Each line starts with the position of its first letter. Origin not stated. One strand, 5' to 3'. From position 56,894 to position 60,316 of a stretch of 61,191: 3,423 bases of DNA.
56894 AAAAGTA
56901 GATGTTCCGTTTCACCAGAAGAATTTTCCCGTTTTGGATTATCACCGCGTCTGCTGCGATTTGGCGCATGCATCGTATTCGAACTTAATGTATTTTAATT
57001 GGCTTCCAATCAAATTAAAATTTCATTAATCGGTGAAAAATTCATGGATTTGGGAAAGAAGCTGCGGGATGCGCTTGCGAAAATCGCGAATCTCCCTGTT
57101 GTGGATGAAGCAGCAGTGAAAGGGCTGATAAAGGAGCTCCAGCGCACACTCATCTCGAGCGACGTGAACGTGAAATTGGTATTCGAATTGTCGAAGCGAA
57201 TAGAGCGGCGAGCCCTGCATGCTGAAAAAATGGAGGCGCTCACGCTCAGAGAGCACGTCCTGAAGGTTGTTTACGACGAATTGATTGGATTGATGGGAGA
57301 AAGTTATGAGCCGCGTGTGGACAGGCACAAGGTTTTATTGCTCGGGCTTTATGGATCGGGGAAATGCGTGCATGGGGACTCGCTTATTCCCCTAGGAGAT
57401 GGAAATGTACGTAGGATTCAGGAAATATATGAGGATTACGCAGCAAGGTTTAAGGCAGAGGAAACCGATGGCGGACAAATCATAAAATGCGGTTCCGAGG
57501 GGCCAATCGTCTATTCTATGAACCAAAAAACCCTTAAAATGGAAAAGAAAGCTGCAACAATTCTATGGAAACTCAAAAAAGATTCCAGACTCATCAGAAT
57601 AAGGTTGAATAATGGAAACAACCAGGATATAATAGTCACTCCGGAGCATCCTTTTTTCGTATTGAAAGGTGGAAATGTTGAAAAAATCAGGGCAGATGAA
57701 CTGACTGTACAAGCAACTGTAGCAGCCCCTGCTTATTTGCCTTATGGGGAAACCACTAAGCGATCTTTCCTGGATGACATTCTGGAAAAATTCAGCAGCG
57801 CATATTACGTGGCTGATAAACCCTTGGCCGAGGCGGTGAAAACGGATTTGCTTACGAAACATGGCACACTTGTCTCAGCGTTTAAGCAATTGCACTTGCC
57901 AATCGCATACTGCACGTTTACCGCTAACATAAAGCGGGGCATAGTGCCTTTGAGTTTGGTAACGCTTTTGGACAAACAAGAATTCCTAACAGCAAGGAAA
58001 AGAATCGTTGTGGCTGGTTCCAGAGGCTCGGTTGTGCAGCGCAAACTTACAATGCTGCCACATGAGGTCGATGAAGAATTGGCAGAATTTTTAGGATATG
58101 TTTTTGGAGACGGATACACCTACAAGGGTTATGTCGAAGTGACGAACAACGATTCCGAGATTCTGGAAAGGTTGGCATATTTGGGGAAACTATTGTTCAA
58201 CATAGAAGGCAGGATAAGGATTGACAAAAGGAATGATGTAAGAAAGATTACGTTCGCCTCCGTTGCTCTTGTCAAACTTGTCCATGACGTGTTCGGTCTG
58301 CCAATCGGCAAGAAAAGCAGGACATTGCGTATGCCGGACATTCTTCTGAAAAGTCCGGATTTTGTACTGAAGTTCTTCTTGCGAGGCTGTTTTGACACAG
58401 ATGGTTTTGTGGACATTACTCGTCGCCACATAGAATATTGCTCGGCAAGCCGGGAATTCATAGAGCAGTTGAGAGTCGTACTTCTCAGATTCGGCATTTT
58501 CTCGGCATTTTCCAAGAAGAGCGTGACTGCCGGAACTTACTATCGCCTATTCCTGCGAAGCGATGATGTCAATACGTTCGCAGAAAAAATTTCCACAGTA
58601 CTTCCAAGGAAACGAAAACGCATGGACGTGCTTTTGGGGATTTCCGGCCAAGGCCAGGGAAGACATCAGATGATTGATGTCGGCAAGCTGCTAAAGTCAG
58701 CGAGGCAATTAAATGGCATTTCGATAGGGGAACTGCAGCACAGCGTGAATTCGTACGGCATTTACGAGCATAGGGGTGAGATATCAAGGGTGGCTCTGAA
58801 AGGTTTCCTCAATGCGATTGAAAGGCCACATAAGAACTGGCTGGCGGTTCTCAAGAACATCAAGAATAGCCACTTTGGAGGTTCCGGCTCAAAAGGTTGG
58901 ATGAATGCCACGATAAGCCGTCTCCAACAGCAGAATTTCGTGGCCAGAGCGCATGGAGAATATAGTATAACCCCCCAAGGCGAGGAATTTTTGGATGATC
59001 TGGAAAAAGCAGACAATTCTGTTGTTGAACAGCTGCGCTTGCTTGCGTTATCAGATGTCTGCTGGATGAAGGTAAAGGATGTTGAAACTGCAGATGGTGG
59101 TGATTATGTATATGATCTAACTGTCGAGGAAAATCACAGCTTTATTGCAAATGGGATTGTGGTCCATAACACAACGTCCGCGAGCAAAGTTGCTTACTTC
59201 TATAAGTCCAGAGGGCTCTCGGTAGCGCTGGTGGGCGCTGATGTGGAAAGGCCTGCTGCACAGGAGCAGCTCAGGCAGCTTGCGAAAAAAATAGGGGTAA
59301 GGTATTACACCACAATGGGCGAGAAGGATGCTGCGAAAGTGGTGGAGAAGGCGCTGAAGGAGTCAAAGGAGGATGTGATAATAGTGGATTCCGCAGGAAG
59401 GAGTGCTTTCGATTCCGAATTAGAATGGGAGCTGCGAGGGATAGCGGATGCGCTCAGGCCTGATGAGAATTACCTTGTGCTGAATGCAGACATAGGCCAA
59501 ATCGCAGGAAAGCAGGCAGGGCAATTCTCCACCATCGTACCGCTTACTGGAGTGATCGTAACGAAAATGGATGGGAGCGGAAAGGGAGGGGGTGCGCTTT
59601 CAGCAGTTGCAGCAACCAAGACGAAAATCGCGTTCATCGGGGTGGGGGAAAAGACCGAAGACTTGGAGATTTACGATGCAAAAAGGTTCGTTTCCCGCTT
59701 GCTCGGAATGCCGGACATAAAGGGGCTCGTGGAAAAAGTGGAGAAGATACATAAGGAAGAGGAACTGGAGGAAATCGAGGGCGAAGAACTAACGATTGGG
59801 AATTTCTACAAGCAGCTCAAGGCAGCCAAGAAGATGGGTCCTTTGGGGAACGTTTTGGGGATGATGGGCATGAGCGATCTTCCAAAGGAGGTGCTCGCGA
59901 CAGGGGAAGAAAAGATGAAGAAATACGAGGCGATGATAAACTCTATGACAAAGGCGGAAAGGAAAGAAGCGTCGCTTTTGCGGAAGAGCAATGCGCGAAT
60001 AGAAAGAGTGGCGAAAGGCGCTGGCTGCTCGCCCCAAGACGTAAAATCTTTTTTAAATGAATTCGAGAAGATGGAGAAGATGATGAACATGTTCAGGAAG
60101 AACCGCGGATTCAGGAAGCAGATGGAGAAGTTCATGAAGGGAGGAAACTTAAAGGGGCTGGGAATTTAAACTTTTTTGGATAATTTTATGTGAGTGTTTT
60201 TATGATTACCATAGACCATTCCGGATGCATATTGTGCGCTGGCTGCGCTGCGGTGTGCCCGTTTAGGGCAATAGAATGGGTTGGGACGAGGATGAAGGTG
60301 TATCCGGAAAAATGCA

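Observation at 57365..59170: Intein inserted in the G1/P-loop of SRP54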

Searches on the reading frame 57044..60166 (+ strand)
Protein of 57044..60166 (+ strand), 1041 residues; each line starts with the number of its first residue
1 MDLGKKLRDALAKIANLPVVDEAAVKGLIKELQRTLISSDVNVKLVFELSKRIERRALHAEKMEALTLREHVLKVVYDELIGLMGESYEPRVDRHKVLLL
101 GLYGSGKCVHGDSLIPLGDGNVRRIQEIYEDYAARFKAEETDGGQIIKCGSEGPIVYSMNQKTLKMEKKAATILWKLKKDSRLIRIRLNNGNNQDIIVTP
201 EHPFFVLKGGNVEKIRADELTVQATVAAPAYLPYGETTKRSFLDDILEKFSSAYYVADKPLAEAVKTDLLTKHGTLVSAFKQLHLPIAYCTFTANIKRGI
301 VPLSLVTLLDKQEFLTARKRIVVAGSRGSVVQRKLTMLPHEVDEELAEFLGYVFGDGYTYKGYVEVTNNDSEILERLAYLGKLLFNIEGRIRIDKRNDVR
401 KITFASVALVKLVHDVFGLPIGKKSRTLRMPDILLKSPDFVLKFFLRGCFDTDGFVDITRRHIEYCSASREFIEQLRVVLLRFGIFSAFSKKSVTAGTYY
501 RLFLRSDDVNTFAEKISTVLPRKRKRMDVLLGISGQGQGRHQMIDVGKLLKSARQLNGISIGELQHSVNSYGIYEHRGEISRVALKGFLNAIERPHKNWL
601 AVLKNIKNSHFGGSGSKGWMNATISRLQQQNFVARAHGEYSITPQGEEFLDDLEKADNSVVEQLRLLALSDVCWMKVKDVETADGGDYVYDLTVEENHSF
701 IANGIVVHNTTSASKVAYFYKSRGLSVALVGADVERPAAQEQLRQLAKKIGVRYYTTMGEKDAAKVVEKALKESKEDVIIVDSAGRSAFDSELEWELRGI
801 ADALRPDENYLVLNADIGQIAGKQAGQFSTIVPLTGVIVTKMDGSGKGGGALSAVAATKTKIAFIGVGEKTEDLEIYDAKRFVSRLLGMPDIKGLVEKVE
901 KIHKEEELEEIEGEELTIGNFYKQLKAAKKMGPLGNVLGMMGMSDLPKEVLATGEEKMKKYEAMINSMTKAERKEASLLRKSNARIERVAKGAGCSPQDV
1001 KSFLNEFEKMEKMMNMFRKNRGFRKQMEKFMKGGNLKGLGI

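Call 4: search_protein_families(library=pfam, proteins=[window:57044-60166:+], max_evalue=0.1)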
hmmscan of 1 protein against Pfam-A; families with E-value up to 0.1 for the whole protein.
window:57044-60166:+ (1041 aa): 12 families
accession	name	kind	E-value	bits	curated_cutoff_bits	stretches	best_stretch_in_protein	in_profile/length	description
PF00448.28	SRP54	-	1.3e-53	182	22.7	1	709-888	14-196/196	SRP54-type protein, GTPase domain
PF14890.11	Intein_splicing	-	7.3e-29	101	35.8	1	115-709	1-155/155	Intein splicing domain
PF02978.25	SRP_SPB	-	4.2e-25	88.4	27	1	916-1014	2-91/91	Signal peptide binding domain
PF14528.11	LAGLIDADG_3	-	4.5e-22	78.5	22.5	2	445-516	6-81/82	LAGLIDADG-like domain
PF02881.24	SRP54_N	-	1.2e-14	54.7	22.4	1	3-80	1-75/75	SRP54-type protein, helical bundle domain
PF07591.16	PT-HINT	-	0.00072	20.3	27.7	1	146-222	10-83/137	Pretoxin HINT domain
PF14947.12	HTH_45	-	0.0041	17.5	25.5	1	623-657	39-73/77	Winged helix-turn-helix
PF13433.12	Peripla_BP_5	-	0.0093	15.5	27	0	709-789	118-202/363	Periplasmic binding protein domain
PF00205.28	TPP_enzyme_M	-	0.029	14.5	30.4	0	727-763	15-51/137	Thiamine pyrophosphate enzyme, central domain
PF25213.1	HVO_A0261_N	-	0.046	14.1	35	0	623-657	44-78/86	HVO_A0261 N-terminal domain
PF14527.11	LAGLIDADG_WhiA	-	0.051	14.2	23.2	0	443-512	2-70/93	WhiA LAGLIDADG-like domain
PF22234.2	Rv2466c-like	-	0.096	13.3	27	0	734-794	60-119/180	Mycothiol-dependent nitroreductase Rv2466c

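Call 9: find_homologous_proteins(query=window:57044-60166:+, region=1-1041)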
Query window:57044-60166:+, residues 1-1041 (1041 aa): 219 proteins with E <= 0.001 among 8000 candidates; the best 120 are listed.
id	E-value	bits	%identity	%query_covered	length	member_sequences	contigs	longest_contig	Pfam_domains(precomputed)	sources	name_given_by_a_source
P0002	0.0e+0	2308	100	100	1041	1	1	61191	PF02881.25,PF02978.27,PF14528.12,PF00448.29,PF14890.12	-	-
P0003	0.0e+0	1303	58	100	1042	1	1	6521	PF02881.25,PF02978.27,PF14528.12,PF00448.29,PF14890.12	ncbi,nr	ncbi:signal recognition particle receptor subunit alpha [Candidatus Micrarchaeota archaeon]|nr:signa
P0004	0.0e+0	1287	55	100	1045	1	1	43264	PF07591.16,PF02881.25,PF02978.27,PF14528.12,PF00448.29,PF14890.12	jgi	jgi:signal recognition particle subunit SRP54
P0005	0.0e+0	1273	56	100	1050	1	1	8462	PF07591.16,PF02881.25,PF02978.27,PF14528.12,PF00448.29,PF14890.12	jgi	jgi:signal recognition particle subunit SRP54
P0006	0.0e+0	1269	56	100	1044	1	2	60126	PF07591.16,PF02881.25,PF02978.27,PF14528.12,PF00448.29,PF14890.12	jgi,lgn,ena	-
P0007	0.0e+0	1234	55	99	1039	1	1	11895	PF02881.25,PF02978.27,PF14528.12,PF00448.29,PF14890.12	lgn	-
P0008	0.0e+0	1226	54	99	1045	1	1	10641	PF02881.25,PF02978.27,PF14528.12,PF00448.29,PF14890.12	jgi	jgi:signal recognition particle subunit SRP54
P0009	0.0e+0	1220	54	99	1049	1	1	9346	PF07591.16,PF02881.25,PF02978.27,PF14528.12,PF00448.29,PF14890.12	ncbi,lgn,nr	ncbi:signal recognition particle receptor subunit alpha [Candidatus Micrarchaeota archaeon]|nr:signa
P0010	0.0e+0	1096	54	67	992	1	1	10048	PF07591.16,PF02881.25,PF02978.27,PF14528.12,PF00448.29,PF14890.12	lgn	-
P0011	0.0e+0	1083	50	100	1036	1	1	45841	PF02881.25,PF02978.27,PF14528.12,PF00448.29,PF14890.12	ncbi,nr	ncbi:MAG: LAGLIDADG family homing endonuclease [Candidatus Micrarchaeota archaeon]|nr:LAGLIDADG fami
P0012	2.2e-287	974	48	100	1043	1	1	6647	PF02881.25,PF02978.27,PF14528.12,PF00448.29,PF14890.12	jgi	jgi:signal recognition particle subunit SRP54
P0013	8.0e-286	969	48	100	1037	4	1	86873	PF02881.25,PF02978.27,PF14528.12,PF00448.29,PF14890.12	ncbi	ncbi:MAG: LAGLIDADG family homing endonuclease [Candidatus Micrarchaeia archaeon]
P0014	2.6e-282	958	47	100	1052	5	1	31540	PF02881.25,PF02978.27,PF14528.12,PF00448.29,PF14890.12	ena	-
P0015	4.2e-278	944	47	100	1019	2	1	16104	PF02881.25,PF02978.27,PF14528.12,PF00448.29,PF14890.12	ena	-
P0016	3.3e-261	888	44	99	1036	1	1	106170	PF02881.25,PF02978.27,PF14528.12,PF00448.29,PF14890.12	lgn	-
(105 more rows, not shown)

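Call 26: search_protein_families(library=ncbifam, proteins=[window:57044-60166:+], max_evalue=0.001)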
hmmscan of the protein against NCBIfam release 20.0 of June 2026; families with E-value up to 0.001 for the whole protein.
window:57044-60166:+ (1041 aa): 27 families (the best 25 are shown)
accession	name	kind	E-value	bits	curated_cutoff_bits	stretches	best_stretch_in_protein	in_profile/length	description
TIGR01425.1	SRP54_euk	equivalog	1.8e-96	323.6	576.25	2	709-1013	113-428/428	signal recognition particle protein SRP54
TIGR00959.1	ffh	equivalog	5.5e-95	318.7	473.2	2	710-1015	113-427/428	signal recognition particle protein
NF011418.0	PRK14845.1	equivalog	2.8e-49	167.7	756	1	96-716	12-481/1049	translation initiation factor IF-2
TIGR00064.1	ftsY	equivalog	9.1e-45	153.1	260.7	1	708-887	91-279/279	signal recognition particle-docking protein FtsY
NF011287.0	PRK14698.1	equivalog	7.1e-32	110.4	1238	2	335-505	382-549/1017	V-type ATP synthase subunit A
NF003157.0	PRK04132.1-2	equivalog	5.2e-26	90.8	1103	1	339-525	165-350/864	replication factor C small subunit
NF011491.0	PRK14898.1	equivalog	3.3e-25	88.3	783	2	125-597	96-484/860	DNA-directed RNA polymerase subunit A''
NF005852.0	PRK07773.1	equivalog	3.5e-20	71.9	780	2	662-710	780-827/886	replicative DNA helicase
NF003159.0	PRK04132.1-4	equivalog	4.3e-20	71.3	999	2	343-524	177-338/852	replication factor C small subunit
NF045703.1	rSAM_Tes_intein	exception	3.8e-17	61.4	1700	1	162-513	210-541/1040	tetraether lipid synthase Tes, intein-containing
NF006207.0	PRK08332.1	equivalog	7.1e-15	53.3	2400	2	423-493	1078-1147/1684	vitamin B12-dependent ribonucleotide reductase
NF003158.0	PRK04132.1-3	equivalog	7e-14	49.9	1750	1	95-234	49-175/1437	replication factor C small subunit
NF038162.1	RtcB_rel_intein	exception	5.7e-13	47.8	1150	2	671-776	538-630/961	intein-containing RtcB family protein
TIGR01445.1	intein_Nterm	domain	3.4e-12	47.2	24.5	1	108-206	1-83/83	intein N-terminal splicing region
NF038098.1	GyrA_w_intein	exception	9e-12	43.7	1850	1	346-536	239-431/1232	intein-containing DNA gyrase subunit A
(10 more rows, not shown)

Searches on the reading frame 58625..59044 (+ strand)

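Call 70: search_protein_families(library=pfam, proteins=[window:58625-59044:+], max_evalue=10)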
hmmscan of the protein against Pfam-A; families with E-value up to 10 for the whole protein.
window:58625-59044:+ (140 aa): 2 families
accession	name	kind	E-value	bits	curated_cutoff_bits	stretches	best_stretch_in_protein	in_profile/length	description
PF14947.12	HTH_45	-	0.00044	20.7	25.5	1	96-130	39-73/77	Winged helix-turn-helix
PF25213.1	HVO_A0261_N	-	0.0048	17.2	35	1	96-130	44-78/86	HVO_A0261 N-terminal domain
